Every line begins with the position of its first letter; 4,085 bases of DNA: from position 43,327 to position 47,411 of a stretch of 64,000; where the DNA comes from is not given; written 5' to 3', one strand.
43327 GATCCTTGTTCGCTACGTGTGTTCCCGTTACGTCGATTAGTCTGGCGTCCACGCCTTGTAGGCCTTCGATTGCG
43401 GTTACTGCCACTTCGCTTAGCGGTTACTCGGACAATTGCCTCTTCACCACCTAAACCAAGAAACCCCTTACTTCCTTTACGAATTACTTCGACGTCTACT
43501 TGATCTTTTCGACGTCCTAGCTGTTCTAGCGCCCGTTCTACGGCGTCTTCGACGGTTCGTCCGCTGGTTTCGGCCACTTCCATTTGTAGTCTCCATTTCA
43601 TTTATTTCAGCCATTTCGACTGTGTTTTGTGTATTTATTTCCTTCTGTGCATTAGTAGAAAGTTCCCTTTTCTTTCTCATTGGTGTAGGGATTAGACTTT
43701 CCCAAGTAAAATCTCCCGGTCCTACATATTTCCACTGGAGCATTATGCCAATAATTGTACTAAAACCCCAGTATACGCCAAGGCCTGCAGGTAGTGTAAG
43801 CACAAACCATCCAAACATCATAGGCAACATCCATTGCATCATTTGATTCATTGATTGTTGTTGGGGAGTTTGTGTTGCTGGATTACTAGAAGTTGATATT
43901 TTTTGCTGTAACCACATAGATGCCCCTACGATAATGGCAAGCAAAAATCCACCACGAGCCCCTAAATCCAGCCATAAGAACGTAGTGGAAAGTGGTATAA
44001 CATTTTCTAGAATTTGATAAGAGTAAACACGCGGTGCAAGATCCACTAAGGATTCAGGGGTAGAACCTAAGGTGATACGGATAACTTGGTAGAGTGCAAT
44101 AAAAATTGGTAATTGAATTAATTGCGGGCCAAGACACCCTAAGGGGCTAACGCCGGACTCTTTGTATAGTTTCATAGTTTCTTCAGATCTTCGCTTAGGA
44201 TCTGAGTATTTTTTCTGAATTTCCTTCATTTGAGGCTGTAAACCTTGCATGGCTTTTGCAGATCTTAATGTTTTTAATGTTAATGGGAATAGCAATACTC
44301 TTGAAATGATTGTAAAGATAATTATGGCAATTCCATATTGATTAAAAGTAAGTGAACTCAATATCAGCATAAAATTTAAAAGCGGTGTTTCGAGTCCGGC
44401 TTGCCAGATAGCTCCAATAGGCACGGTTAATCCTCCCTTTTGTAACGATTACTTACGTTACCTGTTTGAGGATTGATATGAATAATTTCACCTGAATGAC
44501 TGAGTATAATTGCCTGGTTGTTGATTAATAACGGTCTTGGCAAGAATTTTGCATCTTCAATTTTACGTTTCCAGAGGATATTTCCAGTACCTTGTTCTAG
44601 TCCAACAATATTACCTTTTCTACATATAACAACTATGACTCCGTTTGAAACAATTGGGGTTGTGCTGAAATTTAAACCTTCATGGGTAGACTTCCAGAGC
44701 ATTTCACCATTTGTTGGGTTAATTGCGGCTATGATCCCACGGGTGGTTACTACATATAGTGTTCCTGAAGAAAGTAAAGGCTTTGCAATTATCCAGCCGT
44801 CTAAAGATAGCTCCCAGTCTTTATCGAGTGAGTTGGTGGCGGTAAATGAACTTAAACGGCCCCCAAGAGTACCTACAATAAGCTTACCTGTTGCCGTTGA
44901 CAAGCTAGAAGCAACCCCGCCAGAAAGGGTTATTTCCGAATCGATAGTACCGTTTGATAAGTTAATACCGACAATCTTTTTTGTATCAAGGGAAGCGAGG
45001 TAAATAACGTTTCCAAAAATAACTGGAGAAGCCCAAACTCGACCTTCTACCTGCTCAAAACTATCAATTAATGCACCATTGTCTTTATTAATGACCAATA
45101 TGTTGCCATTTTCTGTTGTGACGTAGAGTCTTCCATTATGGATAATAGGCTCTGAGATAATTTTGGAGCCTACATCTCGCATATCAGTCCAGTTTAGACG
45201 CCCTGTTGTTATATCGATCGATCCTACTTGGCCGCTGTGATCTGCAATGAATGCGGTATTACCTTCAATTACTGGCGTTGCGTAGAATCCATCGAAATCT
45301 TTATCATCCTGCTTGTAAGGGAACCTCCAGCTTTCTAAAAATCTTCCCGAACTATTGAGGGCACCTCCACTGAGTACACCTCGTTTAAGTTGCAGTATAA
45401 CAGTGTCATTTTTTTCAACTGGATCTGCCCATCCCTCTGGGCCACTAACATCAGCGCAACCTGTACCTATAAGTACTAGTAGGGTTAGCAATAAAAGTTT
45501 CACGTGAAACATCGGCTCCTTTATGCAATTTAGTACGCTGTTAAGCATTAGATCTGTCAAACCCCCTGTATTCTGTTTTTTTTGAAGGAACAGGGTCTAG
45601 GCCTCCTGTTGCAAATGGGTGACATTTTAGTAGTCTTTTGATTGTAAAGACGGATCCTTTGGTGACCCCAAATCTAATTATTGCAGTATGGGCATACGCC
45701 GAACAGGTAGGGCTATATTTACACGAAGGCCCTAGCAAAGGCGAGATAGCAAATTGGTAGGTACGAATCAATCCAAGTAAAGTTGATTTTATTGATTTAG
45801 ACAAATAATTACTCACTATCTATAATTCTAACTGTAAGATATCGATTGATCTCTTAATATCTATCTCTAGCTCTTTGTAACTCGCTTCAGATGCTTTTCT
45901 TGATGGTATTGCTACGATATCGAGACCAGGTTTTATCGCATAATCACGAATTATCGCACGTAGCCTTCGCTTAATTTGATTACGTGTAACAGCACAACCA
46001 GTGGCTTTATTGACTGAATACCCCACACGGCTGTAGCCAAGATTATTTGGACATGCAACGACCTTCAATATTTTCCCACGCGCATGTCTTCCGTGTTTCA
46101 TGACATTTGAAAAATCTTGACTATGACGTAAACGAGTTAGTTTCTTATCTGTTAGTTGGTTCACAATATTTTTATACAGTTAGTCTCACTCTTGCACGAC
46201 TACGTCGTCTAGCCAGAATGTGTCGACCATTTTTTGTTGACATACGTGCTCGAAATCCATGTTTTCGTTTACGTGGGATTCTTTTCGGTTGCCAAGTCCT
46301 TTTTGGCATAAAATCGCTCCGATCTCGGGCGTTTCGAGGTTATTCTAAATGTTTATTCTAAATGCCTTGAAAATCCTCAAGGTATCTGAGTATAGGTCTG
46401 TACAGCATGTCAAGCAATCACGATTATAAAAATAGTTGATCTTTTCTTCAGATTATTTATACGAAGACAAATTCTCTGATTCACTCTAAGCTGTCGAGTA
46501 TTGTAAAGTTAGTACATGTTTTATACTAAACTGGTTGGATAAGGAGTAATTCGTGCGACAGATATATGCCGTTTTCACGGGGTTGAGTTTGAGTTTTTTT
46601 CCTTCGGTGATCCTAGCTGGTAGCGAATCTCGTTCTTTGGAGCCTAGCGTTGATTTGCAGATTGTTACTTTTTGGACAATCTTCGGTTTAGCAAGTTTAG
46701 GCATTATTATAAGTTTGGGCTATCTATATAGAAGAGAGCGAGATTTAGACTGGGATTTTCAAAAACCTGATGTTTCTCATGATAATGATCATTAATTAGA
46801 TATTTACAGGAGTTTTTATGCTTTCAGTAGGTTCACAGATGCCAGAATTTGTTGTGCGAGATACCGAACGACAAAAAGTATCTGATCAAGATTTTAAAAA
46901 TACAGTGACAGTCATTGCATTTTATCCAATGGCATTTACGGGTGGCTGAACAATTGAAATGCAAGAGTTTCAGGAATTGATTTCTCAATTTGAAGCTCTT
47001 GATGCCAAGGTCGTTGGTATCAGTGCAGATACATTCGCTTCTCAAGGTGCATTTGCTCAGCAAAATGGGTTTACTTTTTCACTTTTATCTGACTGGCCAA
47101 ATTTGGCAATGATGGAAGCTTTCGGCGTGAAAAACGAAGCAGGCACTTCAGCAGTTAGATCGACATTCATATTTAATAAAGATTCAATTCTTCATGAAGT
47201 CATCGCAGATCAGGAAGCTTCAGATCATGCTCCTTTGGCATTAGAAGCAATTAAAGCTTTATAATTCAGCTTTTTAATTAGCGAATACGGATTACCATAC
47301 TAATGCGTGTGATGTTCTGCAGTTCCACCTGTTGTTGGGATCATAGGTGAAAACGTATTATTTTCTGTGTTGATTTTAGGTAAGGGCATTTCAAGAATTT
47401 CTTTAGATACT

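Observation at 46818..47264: Unannotated selenocysteine peroxiredoxin: in-frame TGA exactly at the peroxidatic Cys of the PxxxTxxC motif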

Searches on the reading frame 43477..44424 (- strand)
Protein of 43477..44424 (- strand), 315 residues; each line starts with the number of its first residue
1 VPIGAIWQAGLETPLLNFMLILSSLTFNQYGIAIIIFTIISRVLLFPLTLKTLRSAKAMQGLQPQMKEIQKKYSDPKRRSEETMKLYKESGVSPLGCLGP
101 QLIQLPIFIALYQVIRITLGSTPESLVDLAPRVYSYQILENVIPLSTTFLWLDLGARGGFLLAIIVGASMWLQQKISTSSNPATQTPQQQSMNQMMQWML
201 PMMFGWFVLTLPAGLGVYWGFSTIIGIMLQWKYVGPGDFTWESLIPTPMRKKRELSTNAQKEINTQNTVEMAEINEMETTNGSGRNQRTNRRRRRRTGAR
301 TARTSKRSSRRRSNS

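Call 7: search_protein_families(library=pfam, proteins=[window:43477-44424:-], max_evalue=0.01)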
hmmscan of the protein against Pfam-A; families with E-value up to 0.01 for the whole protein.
window:43477-44424:- (315 aa): 1 family
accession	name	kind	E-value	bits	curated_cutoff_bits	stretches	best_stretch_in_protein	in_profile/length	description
PF02096.25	60KD_IMP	-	1.6e-49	168.4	35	1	30-231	1-159/163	60Kd inner membrane protein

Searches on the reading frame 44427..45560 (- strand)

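Call 7: search_protein_families(library=pfam, proteins=[window:44427-45560:-], max_evalue=0.01)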
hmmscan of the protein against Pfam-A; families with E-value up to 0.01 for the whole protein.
window:44427-45560:- (377 aa): 4 families
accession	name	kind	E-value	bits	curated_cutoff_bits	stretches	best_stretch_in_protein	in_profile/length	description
PF13570.13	Beta-prop_ACSF4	-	1.5e-30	107.1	133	1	95-374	8-299/329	Beta-alanine-activating enzyme, beta-propeller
PF13360.13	PQQ_2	-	2.6e-28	99.7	27.6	2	250-372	18-143/233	Outer membrane protein assembly factor BamB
PF01011.28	PQQ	-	3e-13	49.8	26.7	1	259-293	51-85/595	Glucose/ethanol/alcohol dehydrogenase, beta-propeller domain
PF25293.1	Beta-prop_EMC1_N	-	3.6e-07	30.5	34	1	267-371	33-143/219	EMC1 N-terminal beta-propeller domain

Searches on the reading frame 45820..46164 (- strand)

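Call 7: search_protein_families(library=pfam, proteins=[window:45820-46164:-], max_evalue=0.01)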
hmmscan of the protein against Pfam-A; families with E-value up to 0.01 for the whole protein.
window:45820-46164:- (114 aa): 1 family
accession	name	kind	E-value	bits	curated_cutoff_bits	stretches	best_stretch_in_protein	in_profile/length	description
PF00825.24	Ribonuclease_P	-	5.8e-23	81.4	22.3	1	8-107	3-105/109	Ribonuclease P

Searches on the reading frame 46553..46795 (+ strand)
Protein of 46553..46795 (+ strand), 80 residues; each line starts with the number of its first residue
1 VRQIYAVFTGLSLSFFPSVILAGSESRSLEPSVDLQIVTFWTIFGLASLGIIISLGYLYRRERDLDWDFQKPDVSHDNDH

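Call 7: search_protein_families(library=pfam, proteins=[window:46553-46795:+], max_evalue=0.01)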
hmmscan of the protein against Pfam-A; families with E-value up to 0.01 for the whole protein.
window:46553-46795:+ (80 aa): 0 families

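Call 29: search_protein_families(library=ncbifam, proteins=[window:46553-46795:+], max_evalue=0.01)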
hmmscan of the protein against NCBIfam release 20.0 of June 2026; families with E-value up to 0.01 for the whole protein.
window:46553-46795:+ (80 aa): 0 families

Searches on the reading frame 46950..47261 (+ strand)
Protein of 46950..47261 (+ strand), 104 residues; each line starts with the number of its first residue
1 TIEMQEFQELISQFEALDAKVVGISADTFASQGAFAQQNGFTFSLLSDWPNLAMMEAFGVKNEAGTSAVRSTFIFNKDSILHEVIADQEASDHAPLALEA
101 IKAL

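Call 26: find_related_loci(query=A2, collection=genome_contigs, flank=10000)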
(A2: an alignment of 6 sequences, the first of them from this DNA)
Query A2 (104 aa) in genome_contigs; peptide patterns used: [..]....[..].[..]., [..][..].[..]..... (x = any residue, [..] = any of these).
94 stretches matched a pattern; 31 encode a relative of the query (tblastn E <= 1e-3); 31 distinct loci.
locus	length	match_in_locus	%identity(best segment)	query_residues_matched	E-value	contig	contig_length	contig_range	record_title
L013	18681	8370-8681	95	1-104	1e-62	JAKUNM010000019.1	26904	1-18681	MAG: Dehalococcoidia bacterium isolate ALOHA_A2.0_7 A2.0-Dehalococcoidia-11_19, whole genome shotgun sequence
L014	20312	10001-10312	93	1-104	1e-61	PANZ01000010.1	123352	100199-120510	MAG: Chloroflexota bacterium isolate SAT228 266940, whole genome shotgun sequence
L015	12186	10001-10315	57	1-104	2e-34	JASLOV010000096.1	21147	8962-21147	MAG: Dehalococcoidia bacterium isolate Arabian11_MAG_43 c_000000786583, whole genome shotgun sequence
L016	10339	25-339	56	1-104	3e-33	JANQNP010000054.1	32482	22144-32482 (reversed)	MAG: Dehalococcoidia bacterium isolate IP29b_bin.101 k99_1081026, whole genome shotgun sequence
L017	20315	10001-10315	50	1-104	1e-32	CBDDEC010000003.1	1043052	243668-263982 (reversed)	MAG: Dehalococcoidia bacterium isolate 6f6a38c2-1f49-4886-adb0-6b5e3ccd8930 genome assembly, contig: contig_3, whole gen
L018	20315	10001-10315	50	1-104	1e-32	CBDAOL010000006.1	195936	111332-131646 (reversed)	MAG: Dehalococcoidia bacterium isolate 54d9b4f5-af26-4cce-865f-5107084379f7 genome assembly, contig: contig_6, whole gen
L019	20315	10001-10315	51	1-104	8e-31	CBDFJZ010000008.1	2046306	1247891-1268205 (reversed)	MAG: Dehalococcoidia bacterium isolate 57ec2a1a-662d-41b8-8a7e-0ee2adc06e76 genome assembly, contig: contig_8, whole gen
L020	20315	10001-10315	52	1-104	2e-30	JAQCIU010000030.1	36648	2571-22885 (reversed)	MAG: Chloroflexota bacterium isolate casp40-mb.295 NODE_2661_length_36648_cov_0.338477, whole genome shotgun sequence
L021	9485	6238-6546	50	1-102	5e-29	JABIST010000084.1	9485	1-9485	MAG: Dehalococcoidia bacterium isolate SI072_bin195 k141_966954, whole genome shotgun sequence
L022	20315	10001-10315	47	1-104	5e-29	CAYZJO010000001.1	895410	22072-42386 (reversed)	MAG TPA_asm: uncultured Dehalococcoidaceae bacterium isolate binchicken_co235_250 genome assembly, contig: NODE_1_length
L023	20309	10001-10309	50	1-102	4e-28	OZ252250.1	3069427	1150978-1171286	MAG: Dehalococcoidia bacterium isolate 148742b7-5873-4ec1-8832-ba9e4de588a3 genome assembly, chromosome: 1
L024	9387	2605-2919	48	1-104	6e-28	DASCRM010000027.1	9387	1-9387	MAG TPA_asm: Dehalococcoidia bacterium isolate Fu_MAG_94 c_000000346930, whole genome shotgun sequence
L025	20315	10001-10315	46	1-104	1e-27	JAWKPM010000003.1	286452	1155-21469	MAG: Dehalococcoidia bacterium isolate BC2.88 BC2.88.fa-3, whole genome shotgun sequence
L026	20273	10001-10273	38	1-92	3e-16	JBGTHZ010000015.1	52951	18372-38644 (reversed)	MAG: Pyrinomonadaceae bacterium isolate JTS-RE251 k141_1065679, whole genome shotgun sequence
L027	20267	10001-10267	39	3-92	8e-16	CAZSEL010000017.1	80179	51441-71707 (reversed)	MAG TPA_asm: uncultured Chloracidobacterium sp. isolate SRP136066_co1_94 genome assembly, contig: NODE_170_length_80179_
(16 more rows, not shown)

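Call 51: find_related_loci(query=A2, collection=metagenome_contigs, flank=3000)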
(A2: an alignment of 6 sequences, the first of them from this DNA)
Query A2 (104 aa) in metagenome_contigs; peptide patterns used: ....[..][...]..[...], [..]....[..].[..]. (x = any residue, [..] = any of these).
201 stretches matched a pattern; 62 encode a relative of the query (tblastn E <= 1e-3); 62 distinct loci.
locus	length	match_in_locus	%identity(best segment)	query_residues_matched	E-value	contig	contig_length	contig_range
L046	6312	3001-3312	100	1-104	3e-66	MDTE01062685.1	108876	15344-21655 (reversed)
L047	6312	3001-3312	93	1-104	5e-62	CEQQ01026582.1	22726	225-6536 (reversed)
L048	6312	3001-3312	86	1-104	5e-57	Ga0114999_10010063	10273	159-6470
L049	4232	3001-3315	56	1-104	2e-34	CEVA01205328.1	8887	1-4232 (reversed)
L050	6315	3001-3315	56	1-104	2e-34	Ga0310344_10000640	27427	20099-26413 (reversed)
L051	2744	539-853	53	1-104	1e-34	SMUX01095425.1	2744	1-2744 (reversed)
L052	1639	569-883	56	1-104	2e-34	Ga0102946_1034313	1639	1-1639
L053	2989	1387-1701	54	1-104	2e-33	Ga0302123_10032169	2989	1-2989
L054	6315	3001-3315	54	1-104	2e-33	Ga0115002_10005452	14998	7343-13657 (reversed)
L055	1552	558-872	55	1-104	7e-34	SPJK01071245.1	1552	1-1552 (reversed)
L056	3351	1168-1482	53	1-104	2e-33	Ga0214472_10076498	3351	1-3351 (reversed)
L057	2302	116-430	54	1-104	2e-33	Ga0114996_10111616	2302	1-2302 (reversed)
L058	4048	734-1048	52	1-104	5e-33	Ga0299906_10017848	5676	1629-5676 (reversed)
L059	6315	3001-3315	53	1-104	1e-32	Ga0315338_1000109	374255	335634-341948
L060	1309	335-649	51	1-104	1e-31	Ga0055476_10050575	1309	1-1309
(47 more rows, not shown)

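Call 62: search_protein_representatives(protein=window:46950-47261:+)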
Query: 104 residues. Proteins with E-value up to 0.001 (for the whole library): 599; up to 1e-10: 15; up to 1e-30: 0. The best 150 are listed.
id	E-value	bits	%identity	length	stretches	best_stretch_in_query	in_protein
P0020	4.8e-20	87.6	47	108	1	3-101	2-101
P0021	8.0e-18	80.5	43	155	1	1-104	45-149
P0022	2.5e-16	75.7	45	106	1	4-103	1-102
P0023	1.8e-14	69.7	44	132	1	12-102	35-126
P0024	2.4e-14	69.4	40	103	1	5-104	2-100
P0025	3.9e-13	65.5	43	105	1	4-104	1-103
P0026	4.8e-13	65.2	39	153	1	5-104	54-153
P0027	3.5e-12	62.4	42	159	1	2-90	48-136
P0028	4.0e-12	62.2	41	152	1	2-103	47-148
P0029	6.7e-12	61.5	42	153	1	3-103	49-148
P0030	2.0e-11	60.0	39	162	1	3-102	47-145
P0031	2.0e-11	60.0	51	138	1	4-68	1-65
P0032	2.7e-11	59.6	46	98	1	4-79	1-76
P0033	6.5e-11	58.4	43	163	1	1-101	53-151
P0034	7.5e-11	58.2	37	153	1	3-102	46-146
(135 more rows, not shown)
